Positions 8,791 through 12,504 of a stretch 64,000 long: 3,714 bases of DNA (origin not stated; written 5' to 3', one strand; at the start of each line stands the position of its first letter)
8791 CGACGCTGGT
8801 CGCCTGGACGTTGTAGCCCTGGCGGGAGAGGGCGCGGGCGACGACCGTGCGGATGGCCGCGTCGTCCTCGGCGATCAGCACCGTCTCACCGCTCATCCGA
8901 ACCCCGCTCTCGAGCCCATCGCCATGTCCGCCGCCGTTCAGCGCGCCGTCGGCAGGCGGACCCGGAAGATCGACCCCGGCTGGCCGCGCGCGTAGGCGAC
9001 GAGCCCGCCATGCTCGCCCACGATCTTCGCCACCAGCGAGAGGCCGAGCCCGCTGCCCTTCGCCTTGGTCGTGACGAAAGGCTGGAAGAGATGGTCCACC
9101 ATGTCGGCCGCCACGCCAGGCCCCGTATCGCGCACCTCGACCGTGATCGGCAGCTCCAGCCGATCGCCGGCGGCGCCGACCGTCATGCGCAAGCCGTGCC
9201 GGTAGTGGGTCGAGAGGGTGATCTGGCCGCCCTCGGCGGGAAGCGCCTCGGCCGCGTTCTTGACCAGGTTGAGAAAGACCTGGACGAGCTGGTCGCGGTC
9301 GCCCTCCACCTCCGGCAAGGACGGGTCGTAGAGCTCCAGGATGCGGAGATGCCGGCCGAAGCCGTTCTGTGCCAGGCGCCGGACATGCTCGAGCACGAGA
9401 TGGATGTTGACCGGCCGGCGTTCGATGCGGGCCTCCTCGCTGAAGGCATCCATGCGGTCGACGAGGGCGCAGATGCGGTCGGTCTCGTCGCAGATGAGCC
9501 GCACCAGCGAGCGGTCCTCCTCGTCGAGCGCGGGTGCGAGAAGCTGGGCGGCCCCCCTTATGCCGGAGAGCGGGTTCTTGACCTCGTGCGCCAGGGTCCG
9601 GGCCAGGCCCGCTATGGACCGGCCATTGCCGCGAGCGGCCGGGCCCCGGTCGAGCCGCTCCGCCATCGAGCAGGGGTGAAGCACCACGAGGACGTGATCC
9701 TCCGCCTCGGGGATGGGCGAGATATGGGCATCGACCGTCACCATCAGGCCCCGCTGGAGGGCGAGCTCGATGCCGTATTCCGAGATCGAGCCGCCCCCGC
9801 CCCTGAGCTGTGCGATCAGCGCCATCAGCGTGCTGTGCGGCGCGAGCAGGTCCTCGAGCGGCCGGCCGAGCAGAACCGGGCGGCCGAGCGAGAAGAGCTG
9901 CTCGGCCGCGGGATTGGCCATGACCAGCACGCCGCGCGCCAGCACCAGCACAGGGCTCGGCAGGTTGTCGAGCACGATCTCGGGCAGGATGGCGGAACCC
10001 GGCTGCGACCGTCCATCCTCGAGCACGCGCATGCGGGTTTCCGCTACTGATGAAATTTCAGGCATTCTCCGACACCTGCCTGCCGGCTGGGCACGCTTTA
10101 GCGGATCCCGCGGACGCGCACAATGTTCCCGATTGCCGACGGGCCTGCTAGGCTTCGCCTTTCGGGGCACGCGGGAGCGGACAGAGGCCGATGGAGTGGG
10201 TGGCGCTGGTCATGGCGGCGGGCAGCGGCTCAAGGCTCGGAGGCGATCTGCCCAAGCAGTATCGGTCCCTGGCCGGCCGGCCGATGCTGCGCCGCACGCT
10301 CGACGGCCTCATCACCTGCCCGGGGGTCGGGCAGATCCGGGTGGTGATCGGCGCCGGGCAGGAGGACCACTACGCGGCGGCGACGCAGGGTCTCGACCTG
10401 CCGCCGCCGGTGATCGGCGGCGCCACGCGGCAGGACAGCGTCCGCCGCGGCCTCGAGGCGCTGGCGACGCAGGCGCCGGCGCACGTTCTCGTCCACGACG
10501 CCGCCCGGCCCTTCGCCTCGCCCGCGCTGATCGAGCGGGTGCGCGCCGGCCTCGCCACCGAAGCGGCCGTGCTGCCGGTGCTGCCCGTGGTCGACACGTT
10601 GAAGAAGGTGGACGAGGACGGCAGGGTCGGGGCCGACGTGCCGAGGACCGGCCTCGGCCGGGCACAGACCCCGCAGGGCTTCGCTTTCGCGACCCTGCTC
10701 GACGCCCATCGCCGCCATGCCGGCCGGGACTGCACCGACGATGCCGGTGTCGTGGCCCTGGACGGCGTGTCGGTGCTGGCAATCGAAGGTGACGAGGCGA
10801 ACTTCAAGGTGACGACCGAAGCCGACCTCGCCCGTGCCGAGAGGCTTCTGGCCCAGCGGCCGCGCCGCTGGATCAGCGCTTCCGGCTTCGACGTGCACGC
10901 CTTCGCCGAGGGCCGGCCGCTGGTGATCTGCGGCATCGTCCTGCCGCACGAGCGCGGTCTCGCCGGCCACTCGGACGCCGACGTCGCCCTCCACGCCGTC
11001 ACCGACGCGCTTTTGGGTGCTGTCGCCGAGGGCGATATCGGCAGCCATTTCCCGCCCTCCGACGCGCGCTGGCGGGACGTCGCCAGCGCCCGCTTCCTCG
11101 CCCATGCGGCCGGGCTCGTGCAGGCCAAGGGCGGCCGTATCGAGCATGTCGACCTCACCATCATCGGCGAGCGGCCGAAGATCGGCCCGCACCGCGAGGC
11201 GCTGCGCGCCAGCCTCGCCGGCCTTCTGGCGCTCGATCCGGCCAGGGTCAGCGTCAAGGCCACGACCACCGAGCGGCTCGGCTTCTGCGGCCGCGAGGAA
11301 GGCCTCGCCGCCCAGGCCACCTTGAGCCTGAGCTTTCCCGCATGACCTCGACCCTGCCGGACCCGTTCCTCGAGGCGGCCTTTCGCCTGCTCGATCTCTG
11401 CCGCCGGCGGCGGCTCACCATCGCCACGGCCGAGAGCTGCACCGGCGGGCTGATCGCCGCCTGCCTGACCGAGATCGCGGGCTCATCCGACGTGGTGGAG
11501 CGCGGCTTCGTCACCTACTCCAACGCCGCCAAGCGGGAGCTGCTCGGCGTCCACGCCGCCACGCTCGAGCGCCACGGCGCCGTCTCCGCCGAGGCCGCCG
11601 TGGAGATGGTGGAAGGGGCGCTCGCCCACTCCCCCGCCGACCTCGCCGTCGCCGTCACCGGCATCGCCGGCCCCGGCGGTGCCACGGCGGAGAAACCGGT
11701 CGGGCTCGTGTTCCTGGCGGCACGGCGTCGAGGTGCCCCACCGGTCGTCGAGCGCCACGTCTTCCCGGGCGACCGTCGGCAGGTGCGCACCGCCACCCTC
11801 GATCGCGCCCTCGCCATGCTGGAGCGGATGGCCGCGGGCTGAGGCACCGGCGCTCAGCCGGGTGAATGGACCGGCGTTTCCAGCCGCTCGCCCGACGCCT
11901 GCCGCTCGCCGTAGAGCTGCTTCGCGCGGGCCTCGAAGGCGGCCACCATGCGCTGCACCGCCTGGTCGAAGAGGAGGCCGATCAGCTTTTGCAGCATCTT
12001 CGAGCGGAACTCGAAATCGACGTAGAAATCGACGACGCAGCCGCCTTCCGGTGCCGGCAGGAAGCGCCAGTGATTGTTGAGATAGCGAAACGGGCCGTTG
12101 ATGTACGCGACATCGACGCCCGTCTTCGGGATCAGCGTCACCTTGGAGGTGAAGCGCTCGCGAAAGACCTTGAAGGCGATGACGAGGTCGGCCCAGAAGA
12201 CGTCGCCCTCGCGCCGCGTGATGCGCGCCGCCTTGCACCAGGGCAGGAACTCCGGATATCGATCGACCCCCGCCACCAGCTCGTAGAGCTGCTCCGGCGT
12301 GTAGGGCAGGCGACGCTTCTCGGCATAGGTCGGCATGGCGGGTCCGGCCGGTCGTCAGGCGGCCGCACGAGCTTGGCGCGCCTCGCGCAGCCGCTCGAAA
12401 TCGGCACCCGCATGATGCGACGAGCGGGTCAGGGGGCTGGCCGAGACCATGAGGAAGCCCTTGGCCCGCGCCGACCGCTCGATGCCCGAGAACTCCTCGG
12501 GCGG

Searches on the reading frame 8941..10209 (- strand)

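Call 87: search_protein_families(library=pfam, proteins=[window:8941-10209:-], max_evalue=0.00001)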
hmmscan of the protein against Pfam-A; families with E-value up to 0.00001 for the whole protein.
window:8941-10209:- (423 aa): 3 families
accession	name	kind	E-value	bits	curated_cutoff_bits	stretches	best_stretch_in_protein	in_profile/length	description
PF02518.31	HATPase_c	-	1.5e-20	74.1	26.4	1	303-422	1-110/111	Histidine kinase-, DNA gyrase B-, and HSP90-like ATPase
PF00512.31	HisKA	-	4.7e-12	46.2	26.9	1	202-257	5-61/66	His Kinase A (phospho-acceptor) domain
PF00989.32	PAS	-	2.9e-08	34.2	22.6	1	79-179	6-112/113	PAS fold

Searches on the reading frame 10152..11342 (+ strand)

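Call 87: search_protein_families(library=pfam, proteins=[window:10152-11342:+], max_evalue=0.00001)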
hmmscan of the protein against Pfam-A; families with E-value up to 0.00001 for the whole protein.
window:10152-11342:+ (397 aa): 3 families
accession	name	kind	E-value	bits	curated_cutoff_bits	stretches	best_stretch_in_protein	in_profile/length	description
PF02542.21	YgbB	-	1.2e-60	204.8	26.7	1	244-393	5-154/155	YgbB family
PF01128.25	IspD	-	5.5e-57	193.5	27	1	17-234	2-220/221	2-C-methyl-D-erythritol 4-phosphate cytidylyltransferase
PF12804.13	NTP_transf_3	-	2.4e-11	44.5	27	1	18-140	1-119/160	MobA-like NTP transferase domain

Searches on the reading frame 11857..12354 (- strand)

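Call 87: search_protein_families(library=pfam, proteins=[window:11857-12354:-], max_evalue=0.00001)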
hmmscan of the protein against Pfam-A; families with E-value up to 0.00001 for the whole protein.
window:11857-12354:- (166 aa): 2 families
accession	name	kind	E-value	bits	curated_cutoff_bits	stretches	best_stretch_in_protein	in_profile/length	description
PF03364.25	Polyketide_cyc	-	9.7e-35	120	23.4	1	16-141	1-126/126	Polyketide cyclase / dehydrase and lipid transport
PF10604.15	Polyketide_cyc2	-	1.4e-07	32.4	27.4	1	9-141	3-142/142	Polyketide cyclase / dehydrase and lipid transport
